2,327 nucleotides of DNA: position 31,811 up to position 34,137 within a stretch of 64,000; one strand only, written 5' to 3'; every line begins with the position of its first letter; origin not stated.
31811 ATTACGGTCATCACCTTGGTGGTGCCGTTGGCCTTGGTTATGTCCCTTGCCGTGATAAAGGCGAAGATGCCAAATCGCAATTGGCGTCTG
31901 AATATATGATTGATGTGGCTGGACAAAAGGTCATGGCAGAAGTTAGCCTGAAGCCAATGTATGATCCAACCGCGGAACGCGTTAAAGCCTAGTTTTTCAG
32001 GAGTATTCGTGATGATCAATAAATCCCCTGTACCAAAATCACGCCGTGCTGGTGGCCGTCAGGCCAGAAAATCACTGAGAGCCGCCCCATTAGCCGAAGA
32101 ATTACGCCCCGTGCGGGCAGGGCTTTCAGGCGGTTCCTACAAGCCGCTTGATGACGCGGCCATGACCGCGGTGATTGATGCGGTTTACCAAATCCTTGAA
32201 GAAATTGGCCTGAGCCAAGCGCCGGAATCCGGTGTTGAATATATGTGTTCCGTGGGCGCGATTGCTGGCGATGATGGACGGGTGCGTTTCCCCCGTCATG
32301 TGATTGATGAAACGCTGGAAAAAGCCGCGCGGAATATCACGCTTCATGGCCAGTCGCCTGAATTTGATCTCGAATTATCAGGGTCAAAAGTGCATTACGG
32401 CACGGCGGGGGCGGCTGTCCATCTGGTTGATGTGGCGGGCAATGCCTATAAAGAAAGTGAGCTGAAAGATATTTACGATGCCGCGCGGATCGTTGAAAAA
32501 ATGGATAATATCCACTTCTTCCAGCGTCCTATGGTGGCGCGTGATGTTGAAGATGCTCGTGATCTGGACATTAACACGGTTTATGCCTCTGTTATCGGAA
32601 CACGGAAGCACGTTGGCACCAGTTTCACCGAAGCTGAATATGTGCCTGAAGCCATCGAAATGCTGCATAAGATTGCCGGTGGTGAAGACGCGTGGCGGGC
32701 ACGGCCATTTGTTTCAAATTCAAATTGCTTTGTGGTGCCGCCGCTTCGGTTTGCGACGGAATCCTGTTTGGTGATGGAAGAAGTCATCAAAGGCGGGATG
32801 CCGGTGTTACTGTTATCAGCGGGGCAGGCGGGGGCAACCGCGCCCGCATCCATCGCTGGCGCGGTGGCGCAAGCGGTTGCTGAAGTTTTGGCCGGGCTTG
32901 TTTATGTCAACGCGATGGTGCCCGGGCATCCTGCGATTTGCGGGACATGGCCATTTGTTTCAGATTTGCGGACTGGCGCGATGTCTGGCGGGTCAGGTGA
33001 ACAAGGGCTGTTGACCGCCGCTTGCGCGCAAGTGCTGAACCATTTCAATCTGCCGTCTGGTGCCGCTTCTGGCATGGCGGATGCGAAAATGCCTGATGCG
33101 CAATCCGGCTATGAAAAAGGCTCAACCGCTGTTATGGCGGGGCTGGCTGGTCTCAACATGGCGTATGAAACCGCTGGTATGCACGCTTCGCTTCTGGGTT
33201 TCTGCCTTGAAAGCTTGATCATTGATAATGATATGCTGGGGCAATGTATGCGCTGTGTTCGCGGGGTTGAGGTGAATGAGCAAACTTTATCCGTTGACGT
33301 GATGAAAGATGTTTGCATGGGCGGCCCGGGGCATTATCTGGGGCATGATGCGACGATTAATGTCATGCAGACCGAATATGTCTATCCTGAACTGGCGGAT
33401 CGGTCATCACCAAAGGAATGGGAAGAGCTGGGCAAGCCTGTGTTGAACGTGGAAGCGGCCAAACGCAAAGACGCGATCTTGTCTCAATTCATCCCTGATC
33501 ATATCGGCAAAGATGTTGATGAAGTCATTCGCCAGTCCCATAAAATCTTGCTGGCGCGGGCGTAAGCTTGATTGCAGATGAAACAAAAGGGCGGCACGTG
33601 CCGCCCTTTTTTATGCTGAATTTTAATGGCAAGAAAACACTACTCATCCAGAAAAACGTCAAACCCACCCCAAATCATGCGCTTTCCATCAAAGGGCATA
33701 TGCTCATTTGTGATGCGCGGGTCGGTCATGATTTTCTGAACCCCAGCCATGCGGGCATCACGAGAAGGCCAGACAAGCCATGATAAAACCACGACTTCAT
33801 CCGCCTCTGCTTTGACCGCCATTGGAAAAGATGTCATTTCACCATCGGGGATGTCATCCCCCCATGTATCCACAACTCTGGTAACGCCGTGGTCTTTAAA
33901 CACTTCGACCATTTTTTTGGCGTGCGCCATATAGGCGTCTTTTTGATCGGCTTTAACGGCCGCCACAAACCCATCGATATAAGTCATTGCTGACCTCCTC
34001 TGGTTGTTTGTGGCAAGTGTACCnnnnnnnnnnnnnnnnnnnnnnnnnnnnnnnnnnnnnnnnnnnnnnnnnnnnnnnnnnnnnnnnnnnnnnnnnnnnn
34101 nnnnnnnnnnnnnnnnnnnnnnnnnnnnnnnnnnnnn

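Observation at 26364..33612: MttB-family methyltransferase co-transcribed with two GcvT-fused FAD dehydrogenases and no corrinoid partner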

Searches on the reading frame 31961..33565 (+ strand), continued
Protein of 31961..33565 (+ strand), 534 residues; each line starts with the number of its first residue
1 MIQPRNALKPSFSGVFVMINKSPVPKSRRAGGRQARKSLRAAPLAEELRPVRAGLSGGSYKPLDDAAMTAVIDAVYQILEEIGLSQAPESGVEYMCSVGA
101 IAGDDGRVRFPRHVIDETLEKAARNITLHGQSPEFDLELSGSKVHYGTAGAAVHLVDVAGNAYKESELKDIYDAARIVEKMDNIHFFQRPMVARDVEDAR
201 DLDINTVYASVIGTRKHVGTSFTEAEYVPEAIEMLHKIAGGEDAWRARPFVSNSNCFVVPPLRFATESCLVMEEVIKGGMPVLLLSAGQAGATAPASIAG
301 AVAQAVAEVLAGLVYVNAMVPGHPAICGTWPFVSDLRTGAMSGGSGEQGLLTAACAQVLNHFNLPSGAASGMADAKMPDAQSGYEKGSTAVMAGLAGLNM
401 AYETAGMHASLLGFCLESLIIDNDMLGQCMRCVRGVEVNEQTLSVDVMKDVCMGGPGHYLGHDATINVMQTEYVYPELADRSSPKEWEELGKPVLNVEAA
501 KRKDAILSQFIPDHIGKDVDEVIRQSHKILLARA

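Call 89: search_protein_families(library=ncbifam, proteins=[L082:11557-13332:-, L084:17636-19315:+, L084:11536-12825:+, L082:13453-14931:-], max_evalue=1e-10)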
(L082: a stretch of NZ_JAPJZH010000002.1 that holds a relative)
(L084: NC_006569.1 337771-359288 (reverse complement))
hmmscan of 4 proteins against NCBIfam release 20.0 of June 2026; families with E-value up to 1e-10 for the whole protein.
L082:11557-13332:- (591 aa): 50 families (the best 25 are shown)
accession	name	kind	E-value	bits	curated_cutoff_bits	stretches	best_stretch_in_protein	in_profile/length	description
NF005713.0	PRK07525.1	subfamily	0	1042.5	620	1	1-587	4-591/592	sulfoacetaldehyde acetyltransferase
TIGR03457.1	sulphoacet_xsc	equivalog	6.4e-293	972.5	676.4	1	2-577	1-575/579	sulfoacetaldehyde acetyltransferase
TIGR00118.1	acolac_lg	equivalog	2.5e-89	300.2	538.35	1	3-556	1-532/557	biosynthetic-type acetolactate synthase large subunit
NF004919.0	PRK06276.1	equivalog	4.7e-87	292.7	866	1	3-558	1-538/582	acetolactate synthase large subunit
NF004710.0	PRK06048.1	equivalog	1.6e-85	287.6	976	1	2-554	7-536/561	acetolactate synthase large subunit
NF006122.0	PRK08266.1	subfamily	1e-79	268.5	571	2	2-360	3-353/543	hypothetical protein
NF006052.0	PRK08199.1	subfamily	1.9e-79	267.4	539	1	4-561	9-540/559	thiamine pyrophosphate protein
NF005860.0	PRK07789.1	equivalog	2.7e-74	250.6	881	1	2-550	33-572/615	acetolactate synthase large subunit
NF005058.0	PRK06466.1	equivalog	5.1e-74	249.7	951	1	3-560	4-549/574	acetolactate synthase 3 large subunit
NF006016.1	PRK08155.1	equivalog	9e-73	245.5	870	1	1-546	1-523/554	acetolactate synthase large subunit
NF006524.0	PRK08978.1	equivalog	7.7e-72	242.3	738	1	6-547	4-516/548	acetolactate synthase 2 catalytic subunit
NF006377.0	PRK08611.1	equivalog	7.4e-71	239.4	742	1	2-558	3-529/576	pyruvate oxidase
NF005712.0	PRK07524.1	subfamily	1.2e-70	238.5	500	1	3-557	3-528/536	5-guanidino-2-oxopentanoate decarboxylase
NF006319.0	PRK08527.1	equivalog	3.6e-69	233.7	905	1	1-559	2-539/565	acetolactate synthase large subunit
NF005039.0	PRK06456.1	equivalog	9.3e-69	232.4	868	1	9-561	8-547/572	acetolactate synthase large subunit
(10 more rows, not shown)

L084:17636-19315:+ (559 aa): 51 families (the best 25 are shown)
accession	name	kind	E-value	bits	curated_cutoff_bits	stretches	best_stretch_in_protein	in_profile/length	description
NF005713.0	PRK07525.1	subfamily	5.8e-120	401.4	620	1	6-556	8-581/592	sulfoacetaldehyde acetyltransferase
TIGR03457.1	sulphoacet_xsc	equivalog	1.1e-117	393.9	676.4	1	7-554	5-573/579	sulfoacetaldehyde acetyltransferase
TIGR00118.1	acolac_lg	equivalog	5.2e-106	355.3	538.35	1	5-538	2-535/557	biosynthetic-type acetolactate synthase large subunit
NF006052.0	PRK08199.1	subfamily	2.4e-103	346.3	539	1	3-550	7-549/559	thiamine pyrophosphate protein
NF004919.0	PRK06276.1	equivalog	6e-96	322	866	1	5-543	2-544/582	acetolactate synthase large subunit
NF004710.0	PRK06048.1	equivalog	1.2e-92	311.1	976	1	2-538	6-538/561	acetolactate synthase large subunit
NF004516.0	PRK05858.1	equivalog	5.3e-92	309.1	587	1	4-540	11-538/548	acetolactate synthase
NF006524.0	PRK08978.1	equivalog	3.6e-90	302.8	738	1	5-539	2-526/548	acetolactate synthase 2 catalytic subunit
NF006122.0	PRK08266.1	subfamily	1.1e-89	301.4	571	1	2-540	2-527/543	hypothetical protein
NF006016.1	PRK08155.1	equivalog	1.2e-87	294.7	870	1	4-539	3-534/554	acetolactate synthase large subunit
NF005058.0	PRK06466.1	equivalog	8.8e-87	291.9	951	1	2-532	2-541/574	acetolactate synthase 3 large subunit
NF004772.0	PRK06112.1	subfamily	4e-84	283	673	1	5-543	15-565/578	acetolactate synthase catalytic subunit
NF005824.0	PRK07710.1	equivalog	5.1e-84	282.6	976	1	4-537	17-548/573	acetolactate synthase large subunit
NF005039.0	PRK06456.1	equivalog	1.3e-83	281.4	868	1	6-542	4-549/572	acetolactate synthase large subunit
NF006187.0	PRK08322.1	equivalog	2.6e-83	280.3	509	1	7-539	5-530/548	acetolactate synthase large subunit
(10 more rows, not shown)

L084:11536-12825:+ (429 aa): 65 families (the best 25 are shown)
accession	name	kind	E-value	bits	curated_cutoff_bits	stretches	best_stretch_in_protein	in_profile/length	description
NF000818.0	PRK00062.1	subfamily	7.8e-85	285.1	398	1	3-422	6-427/429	glutamate-1-semialdehyde 2,1-aminomutase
TIGR00713.1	hemL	equivalog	8.3e-80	268.5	527.3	1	6-421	5-422/423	glutamate-1-semialdehyde 2,1-aminomutase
NF009055.0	PRK12389.1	equivalog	1.6e-65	221.4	637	1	28-423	35-429/431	glutamate-1-semialdehyde 2,1-aminomutase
NF041362.1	GntE_guanitoxin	equivalog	6.2e-63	212.8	525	1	4-355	9-368/426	guanitoxin biosynthesis PLP-dependent transaminase GntE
NF004856.0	PRK06209.1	equivalog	2.9e-45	154.6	486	1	4-344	12-348/450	glutamate-1-semialdehyde 2,1-aminomutase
NF002874.0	PRK03244.1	equivalog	8.7e-45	153.2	457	1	29-335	26-322/399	acetylornithine transaminase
TIGR00707.1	argD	subfamily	4.3e-42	144.3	410.05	1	28-341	9-315/381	acetylornithine/succinylornithine family transaminase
NF005692.0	PRK07495.1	equivalog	2.2e-39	135.3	724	1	3-334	3-336/425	4-aminobutyrate--2-oxoglutarate transaminase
NF001864.0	PRK00615.1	equivalog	2.2e-38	132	706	1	9-419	13-426/433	glutamate-1-semialdehyde aminotransferase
NF049976.1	AmadipTransam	equivalog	5.6e-38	130.9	650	1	28-332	14-326/416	2-aminoadipate transaminase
NF005453.0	PRK07046.1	subfamily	6.5e-37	127.2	425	1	6-342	33-371/453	transaminase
NF005993.0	PRK08117.1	subfamily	5.4e-36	124.1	574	2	30-141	27-142/433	aspartate aminotransferase family protein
NF004714.0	PRK06058.1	subfamily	2.2e-35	122.2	639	2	178-341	214-368/447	4-aminobutyrate--2-oxoglutarate transaminase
NF003468.0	PRK05093.1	subfamily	1.5e-34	119.4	522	1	28-340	23-329/405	acetylornithine/succinyldiaminopimelate transaminase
NF004426.0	PRK05769.1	equivalog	4.8e-34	117.9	552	1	24-343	32-366/441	acetyl ornithine aminotransferase family protein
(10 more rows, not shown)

L082:13453-14931:- (492 aa): 19 families
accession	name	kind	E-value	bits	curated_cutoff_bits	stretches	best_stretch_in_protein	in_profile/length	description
NF052282.1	PLP_TF_PdxR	equivalog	1.6e-108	363.6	320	1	16-482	2-447/448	MocR-like pyridoxine biosynthesis transcription factor PdxR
NF052281.1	rhizopine_MocR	equivalog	8.5e-79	265.4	650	1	5-484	8-477/479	rhizopine catabolism transcriptional regulator MocR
NF052285.1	GABA_TF_GabR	exception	6.3e-73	246.1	600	1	19-485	3-455/456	MocR-like transcriptional regulator GabR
NF052290.2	MocR_like_YczR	exception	2e-55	188.4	487.4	2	185-483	154-455/458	MocR-like transcription factor YczR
NF052286.1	ecto_TF_EhuR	exception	1.5e-41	142.4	480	1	182-489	146-452/458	MocR-like ectoine utilization transcription factor EhuR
TIGR04461.1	endura_MppQ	equivalog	1.8e-32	112.8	540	1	137-453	21-350/392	enduracididine biosynthesis enzyme MppQ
NF041364.1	GntC_guanitoxin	equivalog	2.1e-28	99.2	415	1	178-483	44-354/356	guanitoxin biosynthesis PLP-dependent (S)-gamma-hydroxy-L-arginine cyclodehydratase GntC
NF012025.0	PRK15481.1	equivalog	6.8e-21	74.4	573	1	194-406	142-356/432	MocR-like B6 salvage transcription factor PtsJ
TIGR03947.1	viomycin_VioD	equivalog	2.4e-18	66.2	390.9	1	178-483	54-356/359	capreomycidine synthase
NF005732.0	PRK07550.1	equivalog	2.5e-14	53.1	366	1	189-484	88-386/389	aminotransferase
NF004770.0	PRK06108.1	subfamily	7.6e-14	51.3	422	1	184-487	86-393/396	pyridoxal phosphate-dependent aminotransferase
NF006514.0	PRK08960.1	equivalog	1.1e-13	50.8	554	1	182-366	80-268/388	pyridoxal phosphate-dependent aminotransferase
NF006756.0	PRK09276.1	subfamily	8.2e-13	48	507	1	194-484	93-384/387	LL-diaminopimelate aminotransferase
NF005601.0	PRK07337.1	equivalog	9.6e-13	48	496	1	176-356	77-261/394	pyridoxal phosphate-dependent aminotransferase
NF006967.0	PRK09440.1-5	equivalog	9.8e-13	47.6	402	0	311-489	228-418/424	valine--pyruvate transaminase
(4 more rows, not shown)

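Call 90: predict_structure(alignment_id=A1)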
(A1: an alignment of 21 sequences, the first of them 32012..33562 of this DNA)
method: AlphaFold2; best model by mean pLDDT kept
length: 517 residues; sequences in the alignment: 21
mean_pLDDT: 63.9   pTM: 0.68
mean pLDDT of the five models: 63.9, 62.6, 60.9, 59.7, 57.1
residues with pLDDT >= 90: 120; 70-90: 121; 50-70: 69; < 50: 207
segments of 3 or more residues with pLDDT < 50: 1-42, 129-147, 271-279, 314-329, 351-469
pLDDT, mean of each block of 10 residues (from residue 1): 32 42 40 40 67 89 89 96 93 96 91 88 63 34 46 79 66 65 88 90 85 96 95 86 76 93 83 43 76 93 92 46 39 70 81 37 30 30 31 31 31 29 39 37 35 35 43 56 63 77 94 84
secondary structure, 60 per line:
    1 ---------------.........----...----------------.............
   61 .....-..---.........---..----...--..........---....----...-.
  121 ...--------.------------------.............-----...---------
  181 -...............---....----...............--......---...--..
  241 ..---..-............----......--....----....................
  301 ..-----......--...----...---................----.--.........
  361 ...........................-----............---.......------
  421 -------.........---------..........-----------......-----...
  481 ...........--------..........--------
elements in order: H16-24 H48-65 H72-80 E90-92 H95-104 E108-111 E120-123 H151-163 E169-171 H182-196 E200-203 H208-222 H225-230 E234-236 E239-242 H249-260 E265-270 H273-276 H281-302 E308-313 E316-318 E323-325 H329-344 H352-387 H393-404 H408-414 H428-436 H446-455 H467-472 H478-491 H500-509

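Call 96: fold_search(model_id=the predicted structure, library=pdb)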
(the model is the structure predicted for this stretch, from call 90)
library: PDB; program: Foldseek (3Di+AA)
matches with E <= 10: 1042; with E <= 0.001: 13
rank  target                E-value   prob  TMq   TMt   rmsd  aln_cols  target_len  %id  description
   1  7xcm_A                4.3e-23  1.00  0.61  0.63  16.7       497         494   25  Crystal structure of sulfite MttB structure at 3.2 A resolution (released 2023-01-18)
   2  7xcl_A                1.0e-22  1.00  0.60  0.63  16.7       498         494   25  Crystal structure of trimethylamine methyltransferase MttB from Methanosarcina barkeri at 2.5 A resolution (released 2023-01-18)
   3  2qne_A                1.6e-22  1.00  0.61  0.65  16.6       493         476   24  Crystal structure of putative methyltransferase (ZP_00558420.1) from Desulfitobacterium hafniense Y51 at 2.30 A resolu (released 2007-08-14)
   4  9yce_A                3.5e-22  1.00  0.61  0.66  16.5       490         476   24  Active site of MtgB, a glycine betaine methyltransferase from the MttB superfamily (released 2026-03-11)
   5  2qne_B                3.7e-22  1.00  0.59  0.64  17.0       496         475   23  Crystal structure of putative methyltransferase (ZP_00558420.1) from Desulfitobacterium hafniense Y51 at 2.30 A resolu (released 2007-08-14)
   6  7xcn_A                4.5e-22  1.00  0.60  0.63  16.6       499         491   25  Crystal structure of the MttB-MttC complex at 2.7 A resolution (released 2023-01-18)
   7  9yce_B                5.0e-22  1.00  0.61  0.66  16.5       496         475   24  Active site of MtgB, a glycine betaine methyltransferase from the MttB superfamily (released 2026-03-11)
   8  7xcl_C                6.9e-22  1.00  0.60  0.63  16.7       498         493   25  Crystal structure of trimethylamine methyltransferase MttB from Methanosarcina barkeri at 2.5 A resolution (released 2023-01-18)
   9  7xcm_C                2.0e-21  1.00  0.60  0.62  16.7       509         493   23  Crystal structure of sulfite MttB structure at 3.2 A resolution (released 2023-01-18)
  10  4yyc                  1.2e-19  1.00  0.59  0.64  16.5       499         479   22  Crystal structure of trimethylamine methyltransferase from Sinorhizobium meliloti in complex with unknown ligand (released 2015-04-08)
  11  1tv2                  5.3e-05  1.00  0.39  0.43  17.0       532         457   12  Crystal structure of the hydroxylamine MtmB complex (released 2004-10-19)
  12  1nth                  6.2e-05  1.00  0.39  0.43  17.1       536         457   11  Crystal structure of the methanosarcina barkeri monomethylamine methyltransferase (MTMB) (released 2003-02-04)
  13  1l2q                  1.9e-04  1.00  0.39  0.44  17.0       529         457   12  Crystal Structure of the Methanosarcina barkeri Monomethylamine Methyltransferase (MtmB) (released 2002-06-05)
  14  4jx5_C                5.0e-03  0.41  0.23  0.21  19.7       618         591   12  Structure of the carboxyl transferase domain from Rhizobium etli pyruvate carboxylase with pyruvate (released 2013-05-29)
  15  4jx6_D                5.2e-03  0.51  0.24  0.22  21.9       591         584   10  Structure of the carboxyl transferase domain Y628A from Rhizobium etli pyruvate carboxylase with pyruvate (released 2013-05-29)
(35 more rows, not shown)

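Call 101: get_annotated_region(hit=H5, flank=12000)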
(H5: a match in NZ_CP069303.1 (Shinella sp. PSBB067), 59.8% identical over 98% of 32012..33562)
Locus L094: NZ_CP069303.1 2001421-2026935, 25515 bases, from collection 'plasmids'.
description: Shinella sp. PSBB067 plasmid unnamed1, complete sequence
organism: Shinella sp. PSBB067 (NCBI taxid 2715959)
taxonomy: Bacteria; Pseudomonadota; Alphaproteobacteria; Hyphomicrobiales; Rhizobiaceae; Shinella; Shinella sp. PSBB067
host: -; source: monoisolate,Minnesota; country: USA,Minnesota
typing (MOB-suite, as given by PLSDB): non-mobilizable; mating-pair formation MPF_T
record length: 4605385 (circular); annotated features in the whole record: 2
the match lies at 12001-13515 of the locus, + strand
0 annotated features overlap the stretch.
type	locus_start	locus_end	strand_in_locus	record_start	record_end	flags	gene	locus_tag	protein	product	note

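Call 102: get_annotated_region(hit=H6, flank=10000)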
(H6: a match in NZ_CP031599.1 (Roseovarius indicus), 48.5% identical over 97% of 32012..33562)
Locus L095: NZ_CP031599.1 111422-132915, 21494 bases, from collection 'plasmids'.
description: Roseovarius indicus strain DSM 26383 plasmid pRIdsm_01, complete sequence
organism: Roseovarius indicus (NCBI taxid 540747)
taxonomy: Bacteria; Pseudomonadota; Alphaproteobacteria; Rhodobacterales; Roseobacteraceae; Roseovarius; Roseovarius indicus
host: -; source: pure culture; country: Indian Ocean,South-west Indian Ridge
typing (MOB-suite, as given by PLSDB): conjugative; replicon rep_cluster_599; relaxase MOBP,MOBP; mating-pair formation MPF_T
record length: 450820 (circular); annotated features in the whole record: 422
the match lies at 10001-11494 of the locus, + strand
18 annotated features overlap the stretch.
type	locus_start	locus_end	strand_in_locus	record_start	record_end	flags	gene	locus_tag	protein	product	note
CDS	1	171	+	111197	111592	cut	-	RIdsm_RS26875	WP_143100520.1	helix-turn-helix domain-containing protein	-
CDS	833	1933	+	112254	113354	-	-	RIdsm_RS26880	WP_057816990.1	hypothetical protein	-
CDS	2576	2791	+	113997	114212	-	-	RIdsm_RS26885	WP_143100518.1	hypothetical protein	-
CDS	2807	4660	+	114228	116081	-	-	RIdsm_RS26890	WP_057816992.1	tyrosine-type recombinase/integrase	-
CDS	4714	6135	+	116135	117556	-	-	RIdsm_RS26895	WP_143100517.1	hypothetical protein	-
CDS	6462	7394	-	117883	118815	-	-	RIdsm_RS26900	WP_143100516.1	hypothetical protein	-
CDS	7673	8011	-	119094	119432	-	-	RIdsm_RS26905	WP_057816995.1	hypothetical protein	-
CDS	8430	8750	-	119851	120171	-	-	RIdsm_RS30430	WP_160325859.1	hypothetical protein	-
CDS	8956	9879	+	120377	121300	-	-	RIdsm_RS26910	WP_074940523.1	LysR substrate-binding domain-containing protein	-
CDS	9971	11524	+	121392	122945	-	-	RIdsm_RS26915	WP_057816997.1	trimethylamine methyltransferase family protein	GO:0015948 - methanogenesis [Evidence IEA]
CDS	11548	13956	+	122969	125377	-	-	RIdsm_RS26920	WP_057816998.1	FAD-dependent oxidoreductase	-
CDS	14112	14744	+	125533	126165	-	-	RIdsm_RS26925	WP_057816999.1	tyrosine-type recombinase/integrase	GO:0015074 - DNA integration [Evidence IEA]; GO:0006310 - DNA recombination [Evidence IEA]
CDS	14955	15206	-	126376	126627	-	-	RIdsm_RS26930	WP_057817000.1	winged helix-turn-helix transcriptional regulator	-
CDS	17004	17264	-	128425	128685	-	-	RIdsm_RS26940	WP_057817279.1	helix-turn-helix domain-containing protein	-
CDS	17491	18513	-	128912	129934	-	-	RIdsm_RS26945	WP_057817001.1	PAS domain S-box protein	-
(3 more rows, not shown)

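Call 104: search_solved_structures(query=L084:12822-15218:+, max_evalue=1e-50)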
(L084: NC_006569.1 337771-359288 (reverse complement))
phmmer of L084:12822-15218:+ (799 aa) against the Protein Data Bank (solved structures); distinct sequences matched with E-value up to 1e-50: 5.
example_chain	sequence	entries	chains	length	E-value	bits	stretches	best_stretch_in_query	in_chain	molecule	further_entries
4p9s_A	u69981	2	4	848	2.3e-124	419.7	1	6-789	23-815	Dimethylglycine dehydrogenase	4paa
4pab_A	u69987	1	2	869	7.8e-124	417.9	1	6-789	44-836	Dimethylglycine dehydrogenase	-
5l46_A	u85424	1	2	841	2.4e-123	416.3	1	6-771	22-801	Dimethylglycine dehydrogenase, mitochondrial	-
1pj5_A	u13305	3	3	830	1.1e-96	328.1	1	5-765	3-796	N,N-dimethylglycine oxidase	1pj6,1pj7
3gsi_A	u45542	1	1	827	3.7e-95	323.1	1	8-765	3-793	N,N-dimethylglycine oxidase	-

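Call 105: search_solved_structures(query=L084:15221-17629:+, max_evalue=1e-50)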
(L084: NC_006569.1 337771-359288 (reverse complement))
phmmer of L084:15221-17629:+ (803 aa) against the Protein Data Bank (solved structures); distinct sequences matched with E-value up to 1e-50: 5.
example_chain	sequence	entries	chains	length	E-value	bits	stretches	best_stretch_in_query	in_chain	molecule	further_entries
5l46_A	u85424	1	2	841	6e-149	501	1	10-794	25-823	Dimethylglycine dehydrogenase, mitochondrial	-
4pab_A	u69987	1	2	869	8.7e-147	493.8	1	10-795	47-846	Dimethylglycine dehydrogenase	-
4p9s_A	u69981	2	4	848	1e-145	490.3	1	10-795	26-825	Dimethylglycine dehydrogenase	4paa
1pj5_A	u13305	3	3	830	4e-78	266.7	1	8-798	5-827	N,N-dimethylglycine oxidase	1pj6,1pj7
3gsi_A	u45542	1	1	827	1.7e-77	264.6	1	9-798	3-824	N,N-dimethylglycine oxidase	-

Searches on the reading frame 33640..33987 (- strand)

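Call 5: search_protein_families(library=ncbifam, proteins=[window:33640-33987:-])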
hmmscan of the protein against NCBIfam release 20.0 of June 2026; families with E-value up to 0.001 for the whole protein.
window:33640-33987:- (115 aa): 0 families

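Call 19: search_protein_families(library=pfam, proteins=[window:33640-33987:-], max_evalue=0.01)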
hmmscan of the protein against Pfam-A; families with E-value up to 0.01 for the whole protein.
window:33640-33987:- (115 aa): 2 families
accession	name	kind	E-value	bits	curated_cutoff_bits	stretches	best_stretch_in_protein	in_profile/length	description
PF07237.17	DUF1428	-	2.9e-40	137.1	27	1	2-101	1-102/102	Protein of unknown function (DUF1428)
PF21867.1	vRNAP_dom_2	-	0.0098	16.6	27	0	9-52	4-46/117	Virion DNA-directed RNA polymerase domain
